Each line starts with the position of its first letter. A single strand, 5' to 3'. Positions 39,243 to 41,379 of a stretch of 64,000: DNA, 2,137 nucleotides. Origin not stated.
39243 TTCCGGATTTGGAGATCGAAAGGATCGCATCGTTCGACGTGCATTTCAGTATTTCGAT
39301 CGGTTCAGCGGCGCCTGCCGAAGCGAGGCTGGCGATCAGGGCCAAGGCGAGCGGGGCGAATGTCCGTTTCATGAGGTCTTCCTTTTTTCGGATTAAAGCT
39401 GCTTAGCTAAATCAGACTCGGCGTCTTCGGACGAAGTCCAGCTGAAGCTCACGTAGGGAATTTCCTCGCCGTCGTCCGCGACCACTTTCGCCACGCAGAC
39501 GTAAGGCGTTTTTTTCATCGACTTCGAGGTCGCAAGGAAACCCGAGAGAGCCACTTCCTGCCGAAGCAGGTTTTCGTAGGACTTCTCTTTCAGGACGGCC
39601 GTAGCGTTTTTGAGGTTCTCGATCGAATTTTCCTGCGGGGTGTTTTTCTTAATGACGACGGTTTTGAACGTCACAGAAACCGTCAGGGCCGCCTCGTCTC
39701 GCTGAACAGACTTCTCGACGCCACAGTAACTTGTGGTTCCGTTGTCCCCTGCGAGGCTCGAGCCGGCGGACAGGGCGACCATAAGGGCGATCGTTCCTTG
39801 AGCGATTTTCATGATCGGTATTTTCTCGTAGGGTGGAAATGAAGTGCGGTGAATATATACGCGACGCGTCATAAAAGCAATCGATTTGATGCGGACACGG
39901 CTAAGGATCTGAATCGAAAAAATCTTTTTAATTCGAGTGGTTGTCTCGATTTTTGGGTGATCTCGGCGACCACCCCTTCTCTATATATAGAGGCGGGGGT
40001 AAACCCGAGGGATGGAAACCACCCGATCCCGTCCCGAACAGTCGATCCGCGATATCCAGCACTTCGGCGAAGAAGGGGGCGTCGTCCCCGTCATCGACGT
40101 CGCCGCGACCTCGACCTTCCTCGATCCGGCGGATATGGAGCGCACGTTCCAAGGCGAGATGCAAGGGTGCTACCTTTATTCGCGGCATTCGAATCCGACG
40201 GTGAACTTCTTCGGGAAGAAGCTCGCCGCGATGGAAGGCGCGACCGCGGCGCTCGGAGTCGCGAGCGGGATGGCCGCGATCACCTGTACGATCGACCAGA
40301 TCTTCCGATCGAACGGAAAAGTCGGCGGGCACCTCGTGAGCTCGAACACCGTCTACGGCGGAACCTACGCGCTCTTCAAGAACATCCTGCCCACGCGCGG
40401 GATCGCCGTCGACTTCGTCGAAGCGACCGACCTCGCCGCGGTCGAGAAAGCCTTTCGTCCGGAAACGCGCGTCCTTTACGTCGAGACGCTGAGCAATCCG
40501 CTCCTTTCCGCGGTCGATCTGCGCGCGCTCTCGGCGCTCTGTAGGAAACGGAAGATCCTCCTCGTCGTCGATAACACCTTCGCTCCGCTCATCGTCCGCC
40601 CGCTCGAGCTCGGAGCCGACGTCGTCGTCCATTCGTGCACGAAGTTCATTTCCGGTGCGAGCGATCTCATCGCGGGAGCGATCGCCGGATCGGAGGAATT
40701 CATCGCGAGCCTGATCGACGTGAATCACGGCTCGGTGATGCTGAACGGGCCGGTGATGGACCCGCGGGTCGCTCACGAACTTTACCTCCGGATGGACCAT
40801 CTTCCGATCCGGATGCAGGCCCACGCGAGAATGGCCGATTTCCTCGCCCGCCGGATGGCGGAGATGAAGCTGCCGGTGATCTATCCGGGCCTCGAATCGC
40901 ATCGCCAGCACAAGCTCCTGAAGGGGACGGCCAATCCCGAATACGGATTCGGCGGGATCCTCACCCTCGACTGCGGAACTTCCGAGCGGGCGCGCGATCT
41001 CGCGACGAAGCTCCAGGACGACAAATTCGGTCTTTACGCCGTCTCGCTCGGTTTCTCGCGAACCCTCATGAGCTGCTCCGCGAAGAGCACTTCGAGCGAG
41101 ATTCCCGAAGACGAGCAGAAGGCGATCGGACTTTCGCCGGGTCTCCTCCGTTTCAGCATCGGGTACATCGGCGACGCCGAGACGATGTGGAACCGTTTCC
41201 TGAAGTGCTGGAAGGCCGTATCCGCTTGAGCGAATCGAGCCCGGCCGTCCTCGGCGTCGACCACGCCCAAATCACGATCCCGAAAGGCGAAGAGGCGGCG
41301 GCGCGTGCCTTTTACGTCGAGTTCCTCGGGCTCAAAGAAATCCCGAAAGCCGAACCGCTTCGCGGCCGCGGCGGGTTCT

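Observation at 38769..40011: Low-GC islet encoding two small secreted Cys proteins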

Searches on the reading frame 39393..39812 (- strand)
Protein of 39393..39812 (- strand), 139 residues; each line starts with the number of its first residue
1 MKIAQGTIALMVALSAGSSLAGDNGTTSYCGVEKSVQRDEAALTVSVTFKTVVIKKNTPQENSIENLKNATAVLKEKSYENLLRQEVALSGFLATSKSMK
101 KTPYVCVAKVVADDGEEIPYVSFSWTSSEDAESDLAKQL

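Call 4: search_protein_families(library=pfam, proteins=[window:39393-39812:-], max_evalue=1)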
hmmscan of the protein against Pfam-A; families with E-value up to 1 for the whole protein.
window:39393-39812:- (139 aa): 1 family
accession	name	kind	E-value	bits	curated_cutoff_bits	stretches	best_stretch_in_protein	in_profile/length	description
PF11570.13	E2R135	-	0.15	12.8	21.4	0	61-101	87-126/136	Coiled-coil receptor-binding R-domain of colicin E2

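Call 5: search_protein_families(library=ncbifam, proteins=[window:39393-39812:-], max_evalue=1)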
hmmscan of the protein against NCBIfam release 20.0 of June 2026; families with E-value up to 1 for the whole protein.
window:39393-39812:- (139 aa): 2 families
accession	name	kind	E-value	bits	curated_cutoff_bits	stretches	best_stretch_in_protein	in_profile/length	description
NF010667.0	PRK14064.1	equivalog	0.055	13.8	134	1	105-120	55-70/75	exodeoxyribonuclease VII small subunit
NF049880.1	FvfA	exception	0.082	13.3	130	1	50-118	54-122/130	Francisella virulence factor A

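Call 9: find_homologous_proteins(query=window:39393-39812:-, max_evalue=0.01)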
Query window:39393-39812:- (139 aa): 2 proteins with E <= 0.01 among 27 candidates.
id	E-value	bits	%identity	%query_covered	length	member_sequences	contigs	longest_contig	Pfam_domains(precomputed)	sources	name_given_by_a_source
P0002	1.8e-74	265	100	93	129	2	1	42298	-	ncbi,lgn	-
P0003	8.5e-45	169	61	100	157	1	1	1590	-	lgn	-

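Call 11: find_encoding_contigs(protein=P0003, flank=10000)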
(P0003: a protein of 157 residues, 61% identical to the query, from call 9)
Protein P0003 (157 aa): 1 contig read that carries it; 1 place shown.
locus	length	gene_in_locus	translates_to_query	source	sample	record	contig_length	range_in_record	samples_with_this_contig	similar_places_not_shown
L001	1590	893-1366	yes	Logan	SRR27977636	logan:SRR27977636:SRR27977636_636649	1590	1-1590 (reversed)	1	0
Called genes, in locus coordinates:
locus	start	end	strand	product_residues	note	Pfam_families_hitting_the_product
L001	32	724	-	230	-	-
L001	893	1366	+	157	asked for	-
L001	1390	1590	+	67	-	?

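Call 42: search_protein_families(library=phrogs, proteins=[window:39393-39812:-], max_evalue=1)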
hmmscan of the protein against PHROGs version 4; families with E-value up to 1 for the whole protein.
window:39393-39812:- (139 aa): 1 family
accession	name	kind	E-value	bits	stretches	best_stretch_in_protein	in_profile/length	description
phrog_22456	-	unknown function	0.25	12.4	1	95-121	74-100/110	-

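Call 43: search_protein_families(library=padloc, proteins=[window:39393-39812:-], max_evalue=1)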
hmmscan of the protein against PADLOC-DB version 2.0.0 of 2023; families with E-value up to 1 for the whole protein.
window:39393-39812:- (139 aa): 0 families

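Call 44: search_solved_structures(query=window:39393-39812:-, max_evalue=10)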
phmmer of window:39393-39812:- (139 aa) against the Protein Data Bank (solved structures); distinct sequences matched with E-value up to 10: 1.
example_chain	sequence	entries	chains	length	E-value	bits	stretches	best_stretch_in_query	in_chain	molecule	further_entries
3zid_A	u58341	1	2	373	1.1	12.5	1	15-74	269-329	TUBULIN/FTSZ, GTPASE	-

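Call 76: find_related_loci(query=A5, collection=metagenome_contigs, flank=10000)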
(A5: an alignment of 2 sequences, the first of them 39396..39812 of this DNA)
Query A5 (139 aa) in metagenome_contigs; peptide patterns used: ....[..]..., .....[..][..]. (x = any residue, [..] = any of these).
474 stretches matched a pattern, but none encodes a relative of the query by tblastn (E <= 1e-3).

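Call 77: find_related_loci(query=A5, collection=viral_contigs, flank=5000)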
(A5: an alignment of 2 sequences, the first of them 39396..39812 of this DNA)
Query A5 (139 aa) in viral_contigs; peptide patterns used: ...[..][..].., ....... (x = any residue, [..] = any of these).
333 stretches matched a pattern, but none encodes a relative of the query by tblastn (E <= 1e-3).

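Call 91: search_solved_structures(query=A5, max_evalue=10)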
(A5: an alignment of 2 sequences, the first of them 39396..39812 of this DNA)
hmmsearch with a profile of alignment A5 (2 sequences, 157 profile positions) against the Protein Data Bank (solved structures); distinct sequences matched with E-value up to 10: 0.

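Call 93: search_protein_families(library=ncbifam, alignment_id=A5, max_evalue=5)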
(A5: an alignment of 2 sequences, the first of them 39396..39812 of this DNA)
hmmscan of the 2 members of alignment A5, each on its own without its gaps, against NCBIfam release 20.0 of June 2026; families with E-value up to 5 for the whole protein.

A. member 1, window:39396-39812:- (139 aa): 2 families
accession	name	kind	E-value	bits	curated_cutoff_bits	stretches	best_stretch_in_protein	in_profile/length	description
NF010667.0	PRK14064.1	equivalog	0.055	13.8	134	1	105-120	55-70/75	exodeoxyribonuclease VII small subunit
NF049880.1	FvfA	exception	0.082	13.3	130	1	50-118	54-122/130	Francisella virulence factor A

B. families by the number of members that match (of 2 scanned): 2 families
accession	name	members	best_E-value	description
NF010667.0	PRK14064.1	1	0.055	exodeoxyribonuclease VII small subunit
NF049880.1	FvfA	1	0.082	Francisella virulence factor A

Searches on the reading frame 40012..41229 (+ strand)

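Call 4: search_protein_families(library=pfam, proteins=[window:40012-41229:+], max_evalue=1)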
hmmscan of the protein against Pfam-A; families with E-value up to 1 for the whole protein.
window:40012-41229:+ (405 aa): 5 families
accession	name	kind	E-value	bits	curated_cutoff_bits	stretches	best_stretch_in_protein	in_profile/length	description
PF01053.26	Cys_Met_Meta_PP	-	4e-82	276.2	27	1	30-384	22-365/381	Cys/Met metabolism PLP-dependent enzyme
PF00155.27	Aminotran_1_2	-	1.9e-08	34.4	19.7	1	80-290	68-298/361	Aminotransferase class I and II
PF00266.25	Aminotran_5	-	0.00075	19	21.5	1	129-256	112-243/371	Aminotransferase class-V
PF06838.17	Met_gamma_lyase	-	0.0083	15.2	24.2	1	177-232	185-244/405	Methionine gamma-lyase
PF01212.27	Beta_elim_lyase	-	0.01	15.7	27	1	60-287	30-270/288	Beta-eliminating lyase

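Call 5: search_protein_families(library=ncbifam, proteins=[window:40012-41229:+], max_evalue=1)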
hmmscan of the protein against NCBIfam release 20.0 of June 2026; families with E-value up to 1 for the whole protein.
window:40012-41229:+ (405 aa): 63 families (the best 25 are shown)
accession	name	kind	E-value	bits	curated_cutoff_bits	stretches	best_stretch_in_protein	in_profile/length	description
NF006003.0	PRK08133.1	equivalog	7.1e-76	255.4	522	1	34-385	39-380/396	O-succinylhomoserine sulfhydrylase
TIGR01328.1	met_gam_lyase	equivalog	1.4e-73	248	549.7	1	21-395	19-383/391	methionine gamma-lyase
NF005810.0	PRK07671.1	equivalog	2.5e-69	234.1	594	1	47-392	36-368/377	bifunctional cystathionine gamma-lyase/homocysteine desulfhydrase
TIGR01325.1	O_suc_HS_sulf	equivalog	1.1e-68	231.7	510.05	1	36-385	29-366/380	O-succinylhomoserine sulfhydrylase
NF005695.0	PRK07503.1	equivalog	1.7e-68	231.1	666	1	19-385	23-380/403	methionine gamma-lyase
TIGR01326.1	OAH_OAS_sulfhy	subfamily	2e-67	227.8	495.1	2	30-230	26-222/418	O-acetylhomoserine aminocarboxypropyltransferase/cysteine synthase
NF005976.0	PRK08064.1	equivalog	2.8e-67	227.4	627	1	46-398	38-378/390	cystathionine beta-lyase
NF004876.0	PRK06234.1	subfamily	9.2e-67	225.8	666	1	30-385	31-381/400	methionine gamma-lyase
NF006097.0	PRK08249.1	equivalog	1.8e-64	217.6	600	1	42-392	47-385/402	cystathionine gamma-synthase family protein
NF005871.0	PRK07811.1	equivalog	8.9e-62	208.9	513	1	29-384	34-371/389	cystathionine gamma-synthase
NF004609.0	PRK05939.1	equivalog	5.1e-60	203.5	555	2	14-229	14-224/412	cystathionine gamma-synthase family protein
NF004821.0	PRK06176.1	equivalog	2.9e-59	200.8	642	1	53-385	41-362/380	cystathionine gamma-synthase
NF004627.0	PRK05968.1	subfamily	2.6e-58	197.8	508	1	22-398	24-382/389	hypothetical protein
NF005870.0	PRK07810.1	equivalog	2.7e-58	197.4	618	1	38-385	50-391/406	O-succinylhomoserine sulfhydrylase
NF005263.0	PRK06767.1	equivalog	3.3e-58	197.5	617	1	22-385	22-369/392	methionine gamma-lyase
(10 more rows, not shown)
